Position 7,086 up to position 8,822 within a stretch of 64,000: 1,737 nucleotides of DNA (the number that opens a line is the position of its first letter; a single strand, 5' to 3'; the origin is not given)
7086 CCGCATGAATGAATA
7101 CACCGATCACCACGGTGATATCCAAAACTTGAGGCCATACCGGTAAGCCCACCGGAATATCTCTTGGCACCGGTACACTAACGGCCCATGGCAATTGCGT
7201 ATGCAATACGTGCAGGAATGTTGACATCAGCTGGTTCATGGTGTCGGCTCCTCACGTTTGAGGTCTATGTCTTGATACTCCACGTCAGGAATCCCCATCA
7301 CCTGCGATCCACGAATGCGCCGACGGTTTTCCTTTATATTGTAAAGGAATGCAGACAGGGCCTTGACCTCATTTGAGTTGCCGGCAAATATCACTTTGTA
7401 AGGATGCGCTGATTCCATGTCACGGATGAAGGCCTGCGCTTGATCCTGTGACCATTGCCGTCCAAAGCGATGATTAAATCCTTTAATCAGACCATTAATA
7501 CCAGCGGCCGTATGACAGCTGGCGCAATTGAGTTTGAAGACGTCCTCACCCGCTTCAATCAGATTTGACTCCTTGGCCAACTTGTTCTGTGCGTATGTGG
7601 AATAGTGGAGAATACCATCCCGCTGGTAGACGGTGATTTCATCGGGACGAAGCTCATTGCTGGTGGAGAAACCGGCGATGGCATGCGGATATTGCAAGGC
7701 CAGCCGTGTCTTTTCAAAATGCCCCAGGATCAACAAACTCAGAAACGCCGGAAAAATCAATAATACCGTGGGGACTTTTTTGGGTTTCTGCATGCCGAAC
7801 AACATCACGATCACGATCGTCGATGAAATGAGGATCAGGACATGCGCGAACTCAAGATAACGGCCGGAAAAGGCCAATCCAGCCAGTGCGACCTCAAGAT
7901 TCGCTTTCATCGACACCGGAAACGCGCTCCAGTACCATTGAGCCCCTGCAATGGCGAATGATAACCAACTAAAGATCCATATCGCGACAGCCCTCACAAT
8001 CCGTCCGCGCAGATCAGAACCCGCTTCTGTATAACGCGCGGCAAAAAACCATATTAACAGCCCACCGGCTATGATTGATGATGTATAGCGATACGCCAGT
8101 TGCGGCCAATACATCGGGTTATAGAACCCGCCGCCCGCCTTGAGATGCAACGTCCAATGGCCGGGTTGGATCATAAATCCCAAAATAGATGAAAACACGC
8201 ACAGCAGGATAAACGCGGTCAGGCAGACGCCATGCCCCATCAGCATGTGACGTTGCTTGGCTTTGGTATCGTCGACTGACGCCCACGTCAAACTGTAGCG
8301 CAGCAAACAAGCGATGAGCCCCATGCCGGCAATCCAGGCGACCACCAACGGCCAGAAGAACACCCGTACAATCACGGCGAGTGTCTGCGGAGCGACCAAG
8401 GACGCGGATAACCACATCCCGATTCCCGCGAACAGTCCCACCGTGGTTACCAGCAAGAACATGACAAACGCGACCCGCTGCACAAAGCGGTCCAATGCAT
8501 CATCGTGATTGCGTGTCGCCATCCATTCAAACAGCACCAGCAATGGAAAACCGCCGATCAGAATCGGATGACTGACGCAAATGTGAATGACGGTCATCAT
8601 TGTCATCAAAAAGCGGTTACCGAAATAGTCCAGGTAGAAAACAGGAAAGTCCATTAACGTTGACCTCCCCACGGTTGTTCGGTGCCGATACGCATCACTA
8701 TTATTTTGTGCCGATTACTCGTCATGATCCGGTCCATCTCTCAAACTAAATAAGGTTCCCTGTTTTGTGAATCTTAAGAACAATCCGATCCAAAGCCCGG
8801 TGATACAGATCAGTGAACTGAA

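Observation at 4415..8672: Three uncharacterised membrane redox proteins translationally coupled between the ACIII operon and the cbb3 maturation genes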

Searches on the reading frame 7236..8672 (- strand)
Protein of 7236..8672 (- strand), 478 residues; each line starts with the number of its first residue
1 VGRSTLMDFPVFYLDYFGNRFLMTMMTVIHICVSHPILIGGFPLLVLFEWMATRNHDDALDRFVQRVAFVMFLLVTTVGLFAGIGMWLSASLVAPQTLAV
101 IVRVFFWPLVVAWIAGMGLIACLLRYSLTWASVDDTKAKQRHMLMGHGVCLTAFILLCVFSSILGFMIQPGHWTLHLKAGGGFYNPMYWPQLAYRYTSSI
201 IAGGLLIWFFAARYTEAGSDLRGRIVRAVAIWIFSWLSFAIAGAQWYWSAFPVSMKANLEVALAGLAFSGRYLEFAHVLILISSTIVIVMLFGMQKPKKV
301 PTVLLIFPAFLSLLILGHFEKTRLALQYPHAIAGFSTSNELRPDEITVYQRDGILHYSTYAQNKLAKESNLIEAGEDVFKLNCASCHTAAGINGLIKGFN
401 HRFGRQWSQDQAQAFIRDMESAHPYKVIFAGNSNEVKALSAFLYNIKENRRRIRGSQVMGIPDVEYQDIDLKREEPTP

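Call 6: search_protein_families(library=pfam, proteins=[window:7236-8672:-], max_evalue=0.1)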
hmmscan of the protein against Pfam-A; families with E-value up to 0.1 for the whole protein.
window:7236-8672:- (478 aa): 4 families
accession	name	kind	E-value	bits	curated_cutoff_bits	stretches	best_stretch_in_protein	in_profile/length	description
PF13442.11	Cytochrome_CBB3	-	1.3e-06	29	27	1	372-443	3-68/68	Cytochrome C oxidase, cbb3-type, subunit III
PF00034.26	Cytochrom_C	-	0.0019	19.9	21.3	1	372-418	1-52/90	Cytochrome c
PF04123.18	DUF373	-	0.0079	16.1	28.3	1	9-189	168-320/335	Domain of unknown function (DUF373)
PF24838.2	8xMP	-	0.018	15.3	30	1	57-143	12-84/136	Octameric membrane protein family (8xMP)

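Call 7: search_protein_families(library=ncbifam, proteins=[window:7236-8672:-], max_evalue=0.1)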
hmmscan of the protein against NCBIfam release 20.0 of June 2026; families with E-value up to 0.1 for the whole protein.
window:7236-8672:- (478 aa): 6 families
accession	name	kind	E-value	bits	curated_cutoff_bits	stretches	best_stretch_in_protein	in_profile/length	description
NF050122.1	bc1_QcrC_actin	exception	0.0011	18.3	200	1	364-392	128-156/253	cytochrome bc1 complex diheme cytochrome c subunit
TIGR00782.1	ccoP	equivalog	0.0017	17.7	179.95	1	352-391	183-222/285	cytochrome-c oxidase, cbb3-type subunit III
NF045774.1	cytochro_C551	exception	0.0028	17.6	118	1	367-444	34-107/110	cytochrome c551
NF045930.1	Cytc6PetJCyano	equivalog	0.0054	16.7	135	1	372-394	28-49/110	cytochrome c6 PetJ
NF045773.1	cytochro_C550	exception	0.065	13.2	125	0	366-440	43-113/118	cytochrome c550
TIGR04494.1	c550_PedF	equivalog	0.065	13.1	122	0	365-396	43-75/133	cytochrome c-550 PedF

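Call 16: search_solved_structures(query=window:7236-8672:-, max_evalue=10)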
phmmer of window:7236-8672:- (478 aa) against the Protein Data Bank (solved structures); distinct sequences matched with E-value up to 10: 15.
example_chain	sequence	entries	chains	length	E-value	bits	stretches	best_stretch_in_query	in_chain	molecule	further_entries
6hwh_M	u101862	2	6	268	0.0014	20.7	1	372-397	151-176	Cytochrome bc1 complex cytochrome c subunit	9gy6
8ovc_O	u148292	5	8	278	0.0016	20.6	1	372-397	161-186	Cytochrome bc1 complex cytochrome c subunit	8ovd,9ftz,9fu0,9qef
7q21_C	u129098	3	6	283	0.0016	20.5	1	331-403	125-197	Cytochrome bc1 complex cytochrome c subunit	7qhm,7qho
6adq_C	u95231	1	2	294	0.0019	20.4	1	372-397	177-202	Cytochrome bc1 complex cytochrome c subunit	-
8snh_G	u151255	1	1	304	0.0028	19.8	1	352-449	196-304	Cbb3-type cytochrome c oxidase subunit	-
7rh5_O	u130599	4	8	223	0.0028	19.8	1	372-397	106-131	Cytochrome bc1 complex cytochrome c subunit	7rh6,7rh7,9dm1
9wcx_U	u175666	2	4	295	0.003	19.7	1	368-397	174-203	Cytochrome bc1 complex cytochrome c subunit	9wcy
7e1v_O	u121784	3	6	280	0.0032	19.6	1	370-398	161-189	Cytochrome bc1 complex cytochrome c subunit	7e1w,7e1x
8hcr_C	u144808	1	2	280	0.0032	19.6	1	370-398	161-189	Cytochrome bc1 complex cytochrome c subunit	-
6xkx_p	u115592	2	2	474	0.082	14.9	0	348-389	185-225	Cbb3-type cytochrome c oxidase subunit CcoP,Cytochrome c-type cyt cy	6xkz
1ccr_A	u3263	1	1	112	0.21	13.6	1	373-408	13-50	CYTOCHROME C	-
1co6_A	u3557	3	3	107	0.56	12.2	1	397-444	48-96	PROTEIN (CYTOCHROME C2) | CYTOCHROME C2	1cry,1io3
4nfg_B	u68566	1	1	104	1.5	10.8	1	372-410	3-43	Cytochrome c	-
9msz_A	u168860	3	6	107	2.1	10.3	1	372-414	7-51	Cytochrome c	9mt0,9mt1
8dzl_A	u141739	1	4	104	2.6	10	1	372-411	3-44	Cytochrome c, somatic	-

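Call 20: find_homologous_proteins(query=window:7236-8672:-, max_evalue=0.00001)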
Query window:7236-8672:- (478 aa): 22 proteins with E <= 0.00001 among 8000 candidates.
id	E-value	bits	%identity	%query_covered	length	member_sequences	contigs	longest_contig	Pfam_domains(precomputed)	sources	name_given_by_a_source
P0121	0.0e+0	1082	100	99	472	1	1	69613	PF13442.12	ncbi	-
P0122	6.3e-140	485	46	97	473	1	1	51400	PF13442.12,PF00034.27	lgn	-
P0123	1.7e-104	368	38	95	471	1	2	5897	PF13442.12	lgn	-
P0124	2.5e-103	365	38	92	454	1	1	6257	PF13442.12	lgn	-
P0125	1.9e-101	358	35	95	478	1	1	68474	PF13442.12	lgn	-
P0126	2.4e-101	358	38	99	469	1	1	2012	PF13442.12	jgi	jgi:hypothetical protein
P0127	2.5e-100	355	37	95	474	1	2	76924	PF13442.12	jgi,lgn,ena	-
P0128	4.8e-100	354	38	91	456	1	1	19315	PF13442.12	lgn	-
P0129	2.6e-98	348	36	92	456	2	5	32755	PF13442.12,PF00034.27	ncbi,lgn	-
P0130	1.2e-97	346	37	94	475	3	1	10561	PF13442.12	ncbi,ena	-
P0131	1.4e-97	346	35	93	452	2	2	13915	PF13442.12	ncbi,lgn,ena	-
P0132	5.2e-97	344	36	92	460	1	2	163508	PF13442.12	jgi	jgi:mono/diheme cytochrome c family protein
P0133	5.8e-97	344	37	93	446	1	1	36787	PF13442.12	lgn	-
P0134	1.5e-96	342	35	93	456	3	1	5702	PF13442.12,PF00034.27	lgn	-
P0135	6.0e-96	340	36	92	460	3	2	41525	PF13442.12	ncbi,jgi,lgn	jgi:mono/diheme cytochrome c family protein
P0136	1.2e-95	339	35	93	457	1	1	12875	PF13442.12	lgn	-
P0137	1.0e-93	333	36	94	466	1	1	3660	PF13442.12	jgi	jgi:mono/diheme cytochrome c family protein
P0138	3.6e-92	328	35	95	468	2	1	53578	PF13442.12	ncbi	-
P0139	1.0e-91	326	35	95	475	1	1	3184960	PF13442.12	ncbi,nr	ncbi:MAG: c-type cytochrome [Candidatus Zixiibacteriota bacterium]|nr:MAG: c-type cytochrome [candid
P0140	1.2e-91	326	33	98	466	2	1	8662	PF13442.12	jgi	-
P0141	3.4e-81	292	33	95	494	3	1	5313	PF13442.12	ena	-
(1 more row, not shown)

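Call 25: search_solved_structures(query=A2, max_evalue=10, show_alignments=2)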
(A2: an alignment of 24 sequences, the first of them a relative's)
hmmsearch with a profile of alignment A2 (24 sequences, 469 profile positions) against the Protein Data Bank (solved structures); distinct sequences matched with E-value up to 10: 112 (the best 60 are shown).
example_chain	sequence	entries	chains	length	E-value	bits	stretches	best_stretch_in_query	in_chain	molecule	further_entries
5doq_A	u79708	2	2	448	6.3e-11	44.9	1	13-223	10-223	Bd-type quinol oxidase subunit I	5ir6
7q21_C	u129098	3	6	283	2.6e-07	33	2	325-444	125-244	Cytochrome bc1 complex cytochrome c subunit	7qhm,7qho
6xkx_p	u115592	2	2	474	9.1e-06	27.9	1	353-402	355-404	Cbb3-type cytochrome c oxidase subunit CcoP,Cytochrome c-type cyt cy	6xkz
8snh_G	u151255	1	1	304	0.00035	22.6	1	343-392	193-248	Cbb3-type cytochrome c oxidase subunit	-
9wcx_U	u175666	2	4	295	0.0012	20.9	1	363-440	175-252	Cytochrome bc1 complex cytochrome c subunit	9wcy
2v08_A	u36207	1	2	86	0.0013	20.7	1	365-440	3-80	CYTOCHROME C6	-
8hcr_C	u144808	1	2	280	0.0014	20.7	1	363-439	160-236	Cytochrome bc1 complex cytochrome c subunit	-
7e1v_O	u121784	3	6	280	0.0014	20.7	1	363-439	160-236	Cytochrome bc1 complex cytochrome c subunit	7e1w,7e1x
6hwh_M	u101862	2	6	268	0.002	20.1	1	366-440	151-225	Cytochrome bc1 complex cytochrome c subunit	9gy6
8ovc_O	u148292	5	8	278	0.0023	20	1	366-440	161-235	Cytochrome bc1 complex cytochrome c subunit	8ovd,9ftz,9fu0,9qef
6adq_C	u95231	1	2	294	0.0027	19.7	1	366-440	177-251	Cytochrome bc1 complex cytochrome c subunit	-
7rh5_O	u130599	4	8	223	0.0028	19.6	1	366-440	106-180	Cytochrome bc1 complex cytochrome c subunit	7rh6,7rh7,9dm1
4nfg_B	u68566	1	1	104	0.0028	19.6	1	366-401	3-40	Cytochrome c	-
3ph2_B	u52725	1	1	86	0.0029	19.6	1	365-440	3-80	Cytochrome c6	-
3mk7_C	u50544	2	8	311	0.0038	19.2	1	364-447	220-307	Cytochrome c oxidase, cbb3-type, subunit P | Cbb3-type cytochrome c oxidase subunit CcoP1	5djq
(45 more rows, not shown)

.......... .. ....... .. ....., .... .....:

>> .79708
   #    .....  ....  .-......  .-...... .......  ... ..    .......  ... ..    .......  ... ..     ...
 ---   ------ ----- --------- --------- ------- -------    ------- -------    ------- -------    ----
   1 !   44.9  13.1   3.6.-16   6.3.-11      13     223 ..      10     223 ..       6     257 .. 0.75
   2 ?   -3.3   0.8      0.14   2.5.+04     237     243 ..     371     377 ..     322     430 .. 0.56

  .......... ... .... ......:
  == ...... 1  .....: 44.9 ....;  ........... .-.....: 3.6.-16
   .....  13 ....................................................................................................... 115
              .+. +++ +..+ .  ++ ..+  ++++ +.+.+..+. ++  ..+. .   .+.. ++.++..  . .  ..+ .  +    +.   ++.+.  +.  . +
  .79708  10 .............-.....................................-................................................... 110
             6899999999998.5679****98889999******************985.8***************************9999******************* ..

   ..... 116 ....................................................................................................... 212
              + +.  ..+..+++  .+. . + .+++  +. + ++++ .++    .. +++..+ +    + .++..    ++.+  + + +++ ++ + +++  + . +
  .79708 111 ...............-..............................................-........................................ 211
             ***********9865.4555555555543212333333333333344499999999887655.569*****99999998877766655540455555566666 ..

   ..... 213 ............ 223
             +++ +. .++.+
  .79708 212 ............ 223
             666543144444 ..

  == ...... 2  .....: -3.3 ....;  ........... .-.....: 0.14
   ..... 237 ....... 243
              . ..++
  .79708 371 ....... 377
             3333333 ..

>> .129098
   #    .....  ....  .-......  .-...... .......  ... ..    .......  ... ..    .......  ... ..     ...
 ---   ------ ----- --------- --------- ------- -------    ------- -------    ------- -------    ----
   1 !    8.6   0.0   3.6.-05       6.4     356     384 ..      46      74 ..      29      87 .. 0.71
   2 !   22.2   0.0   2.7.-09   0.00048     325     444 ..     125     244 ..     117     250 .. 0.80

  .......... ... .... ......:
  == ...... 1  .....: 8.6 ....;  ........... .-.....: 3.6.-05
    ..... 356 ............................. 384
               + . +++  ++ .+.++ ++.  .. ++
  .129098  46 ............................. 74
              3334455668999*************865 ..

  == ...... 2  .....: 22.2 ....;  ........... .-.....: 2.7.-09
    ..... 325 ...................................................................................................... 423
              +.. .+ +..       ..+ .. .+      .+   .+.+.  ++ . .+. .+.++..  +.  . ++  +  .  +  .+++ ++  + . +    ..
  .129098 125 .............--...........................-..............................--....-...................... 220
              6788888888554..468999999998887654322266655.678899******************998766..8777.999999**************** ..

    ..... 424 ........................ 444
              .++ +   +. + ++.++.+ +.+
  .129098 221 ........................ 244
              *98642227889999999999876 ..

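Call 45: predict_structure(alignment_id=A3)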
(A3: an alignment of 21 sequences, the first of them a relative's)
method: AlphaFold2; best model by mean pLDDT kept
length: 472 residues; sequences in the alignment: 21
mean_pLDDT: 75.0   pTM: 0.70
mean pLDDT of the five models: 75.0, 74.2, 70.7, 70.5, 69.1
residues with pLDDT >= 90: 137; 70-90: 170; 50-70: 95; < 50: 70
segments of 3 or more residues with pLDDT < 50: 1-11, 169-171, 254-262, 319-329, 381-385, 450-472
pLDDT, mean of each block of 10 residues (from residue 1): 32 65 86 95 94 95 94 84 65 67 85 92 87 92 94 78 54 56 85 93 93 93 95 88 69 47 62 84 92 88 80 60 48 56 80 81 90 68 52 74 83 55 79 88 64 39 35 32
secondary structure, 60 per line:
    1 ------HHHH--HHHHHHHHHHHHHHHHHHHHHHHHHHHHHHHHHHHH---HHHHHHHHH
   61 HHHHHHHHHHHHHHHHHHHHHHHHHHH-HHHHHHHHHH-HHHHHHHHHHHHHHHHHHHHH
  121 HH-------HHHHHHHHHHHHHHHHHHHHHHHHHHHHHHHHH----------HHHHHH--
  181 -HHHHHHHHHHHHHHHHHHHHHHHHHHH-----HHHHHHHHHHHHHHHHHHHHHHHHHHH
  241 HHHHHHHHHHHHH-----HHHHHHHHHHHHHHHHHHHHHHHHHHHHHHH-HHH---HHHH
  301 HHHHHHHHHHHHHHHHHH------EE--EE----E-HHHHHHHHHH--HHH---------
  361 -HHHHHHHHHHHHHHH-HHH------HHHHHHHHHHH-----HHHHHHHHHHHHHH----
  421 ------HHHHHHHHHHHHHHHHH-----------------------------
elements in order: H7-10 H13-48 H52-87 H89-98 H100-122 H130-162 H173-178 H182-208 H214-253 H259-289 H297-318 H337-346 H362-376 H387-397 H403-416 H427-443

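Call 49: fold_search(model_id=the predicted structure, library=pdb)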
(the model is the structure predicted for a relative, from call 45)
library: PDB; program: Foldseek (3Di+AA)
matches with E <= 10: 187; with E <= 0.001: 7
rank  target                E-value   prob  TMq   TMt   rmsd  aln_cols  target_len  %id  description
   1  5doq_A                1.2e-04  1.00  0.54  0.59   6.1       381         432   15  The structure of bd oxidase from Geobacillus thermodenitrificans (released 2016-05-04)
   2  9r2g_A                2.2e-04  1.00  0.50  0.61   6.1       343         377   15  Cytochrome bd II oxidase qOR-2 type from Mycobacterium smegmatis (released 2026-03-04)
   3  6rko_A                4.1e-04  1.00  0.51  0.54   8.0       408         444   12  Cryo-EM structure of the E. coli cytochrome bd-I oxidase at 2.68 A resolution (released 2019-10-16)
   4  6rx4_A                4.4e-04  1.00  0.53  0.52   8.3       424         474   11  THE STRUCTURE OF BD OXIDASE FROM ESCHERICHIA COLI (released 2019-11-20)
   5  7d5i_A                5.8e-04  1.00  0.48  0.51   6.6       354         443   13  Structure of Mycobacterium smegmatis bd complex in the apo-form. (released 2021-06-23)
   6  8b4o_A                7.6e-04  1.00  0.47  0.50   7.0       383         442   13  Cryo-EM structure of cytochrome bd oxidase from C. glutamicum (released 2022-12-28)
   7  7oy2_C                8.2e-04  1.00  0.53  0.55   8.2       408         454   10  High resolution structure of cytochrome bd-II oxidase from E. coli (released 2021-12-15)
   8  7ose_A                2.3e-03  1.00  0.41  0.39   2.8       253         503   15  cytochrome bd-II type oxidase with bound aurachin D (released 2021-11-17)
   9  9fka_A                2.5e-03  1.00  0.50  0.52   6.3       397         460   12  Cryo-EM structure of the reduced cytochrome bd oxidase from M. tuberculosis (released 2025-02-12)
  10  9fka_B                4.0e-03  1.00  0.41  0.52   6.6       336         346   11  Cryo-EM structure of the reduced cytochrome bd oxidase from M. tuberculosis (released 2025-02-12)
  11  7nkz_A                5.2e-03  1.00  0.50  0.52   5.4       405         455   11  Cryo-EM structure of the cytochrome bd oxidase from M. tuberculosis at 2.5 A resolution (released 2021-09-22)
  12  7nkz_B                8.7e-03  1.00  0.39  0.52   6.7       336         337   12  Cryo-EM structure of the cytochrome bd oxidase from M. tuberculosis at 2.5 A resolution (released 2021-09-22)
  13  7d5i_B                1.1e-02  1.00  0.43  0.55   5.9       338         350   12  Structure of Mycobacterium smegmatis bd complex in the apo-form. (released 2021-06-23)
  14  5doq_B                1.4e-02  1.00  0.44  0.59  10.3       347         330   14  The structure of bd oxidase from Geobacillus thermodenitrificans (released 2016-05-04)
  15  8b4o_B                1.8e-02  1.00  0.36  0.47   6.7       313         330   12  Cryo-EM structure of cytochrome bd oxidase from C. glutamicum (released 2022-12-28)
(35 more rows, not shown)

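Call 82: search_protein_families(library=pfam, alignment_id=A3, max_evalue=1)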
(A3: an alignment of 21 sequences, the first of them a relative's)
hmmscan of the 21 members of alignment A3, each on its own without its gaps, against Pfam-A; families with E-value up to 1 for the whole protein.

A. member 1, P0121 (472 aa): 4 families
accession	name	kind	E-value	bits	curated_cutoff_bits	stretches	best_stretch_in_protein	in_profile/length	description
PF13442.11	Cytochrome_CBB3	-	1.3e-06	29.1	27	1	366-437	3-68/68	Cytochrome C oxidase, cbb3-type, subunit III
PF00034.26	Cytochrom_C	-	0.0018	20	21.3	1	366-412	1-52/90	Cytochrome c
PF04123.18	DUF373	-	0.0096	15.8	28.3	1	17-183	178-320/335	Domain of unknown function (DUF373)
PF24838.2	8xMP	-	0.017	15.4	30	1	51-137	12-84/136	Octameric membrane protein family (8xMP)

B. families by the number of members that match (of 21 scanned): 16 families
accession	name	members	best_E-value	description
PF13442.11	Cytochrome_CBB3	21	1.1e-09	Cytochrome C oxidase, cbb3-type, subunit III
PF00034.26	Cytochrom_C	21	1e-06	Cytochrome c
PF14495.11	Cytochrom_C550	8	0.086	Cytochrome c-550 domain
PF10058.14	Zn_ribbon_10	5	0.019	ER junction formation factor lunapark, zinc ribbon finger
PF15968.10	RexB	2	0.045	Membrane-anchored ion channel, Abi component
PF02322.20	Cyt_bd_oxida_II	2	0.67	Cytochrome bd terminal oxidase subunit II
PF04123.18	DUF373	1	0.0096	Domain of unknown function (DUF373)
PF24838.2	8xMP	1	0.017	Octameric membrane protein family (8xMP)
PF14965.11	BRI3BP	1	0.033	Negative regulator of p53/TP53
PF20897.3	DUF6846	1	0.083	Domain of unknown function (DUF6846)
PF01793.22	Glyco_transf_15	1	0.13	Glycolipid 2-alpha-mannosyltransferase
PF02167.20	Cytochrom_C1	1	0.19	Cytochrome C1 family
PF23331.1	VWC2L_C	1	0.22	VWC2L, C-terminal domain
PF19487.4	DUF6023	1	0.26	Family of unknown function (DUF6023)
PF13567.11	DUF4131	1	0.92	Domain of unknown function (DUF4131)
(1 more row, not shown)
